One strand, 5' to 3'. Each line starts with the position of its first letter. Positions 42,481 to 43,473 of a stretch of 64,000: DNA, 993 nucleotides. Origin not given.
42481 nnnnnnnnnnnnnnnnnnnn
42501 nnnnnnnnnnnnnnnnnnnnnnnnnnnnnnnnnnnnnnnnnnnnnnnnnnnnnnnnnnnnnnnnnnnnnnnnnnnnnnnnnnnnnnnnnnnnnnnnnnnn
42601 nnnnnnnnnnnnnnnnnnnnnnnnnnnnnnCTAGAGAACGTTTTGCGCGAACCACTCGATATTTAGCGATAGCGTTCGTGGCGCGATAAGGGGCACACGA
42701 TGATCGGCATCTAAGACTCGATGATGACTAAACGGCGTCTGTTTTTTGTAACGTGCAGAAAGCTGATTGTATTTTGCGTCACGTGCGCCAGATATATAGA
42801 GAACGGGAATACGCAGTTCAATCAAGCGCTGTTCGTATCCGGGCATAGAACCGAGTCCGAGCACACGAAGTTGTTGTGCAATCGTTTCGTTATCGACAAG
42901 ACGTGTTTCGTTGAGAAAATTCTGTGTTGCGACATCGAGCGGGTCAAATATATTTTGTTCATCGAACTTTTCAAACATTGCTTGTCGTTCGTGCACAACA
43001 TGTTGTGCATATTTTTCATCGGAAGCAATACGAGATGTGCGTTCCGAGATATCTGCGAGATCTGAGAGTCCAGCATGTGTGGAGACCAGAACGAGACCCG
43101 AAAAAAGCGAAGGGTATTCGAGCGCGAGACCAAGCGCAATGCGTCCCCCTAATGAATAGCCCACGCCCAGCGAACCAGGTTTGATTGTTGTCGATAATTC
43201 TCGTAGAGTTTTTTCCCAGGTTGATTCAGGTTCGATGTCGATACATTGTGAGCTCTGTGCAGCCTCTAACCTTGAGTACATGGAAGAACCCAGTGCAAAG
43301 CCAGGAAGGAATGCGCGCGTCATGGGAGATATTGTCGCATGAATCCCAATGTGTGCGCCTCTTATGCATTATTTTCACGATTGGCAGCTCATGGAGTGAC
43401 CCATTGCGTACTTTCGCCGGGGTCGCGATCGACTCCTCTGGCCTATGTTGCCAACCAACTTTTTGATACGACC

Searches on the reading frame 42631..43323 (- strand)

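Call 9: search_protein_families(library=pfam, proteins=[window:42631-43323:-])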
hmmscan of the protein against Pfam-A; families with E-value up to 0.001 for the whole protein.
window:42631-43323:- (230 aa): 4 families
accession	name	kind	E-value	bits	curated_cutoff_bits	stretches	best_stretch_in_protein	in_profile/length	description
PF00561.26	Abhydrolase_1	-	2.9e-07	30.8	25.8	1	54-208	74-238/245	alpha/beta hydrolase fold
PF12697.13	Abhydrolase_6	-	6e-07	30.8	26.3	1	32-216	44-212/217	Alpha/beta hydrolase family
PF12146.15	Hydrolase_4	-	0.00029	20.7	27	1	54-183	81-203/239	Serine aminopeptidase, S33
PF00756.26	Esterase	-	0.00084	19.6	22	1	53-114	119-154/251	Putative esterase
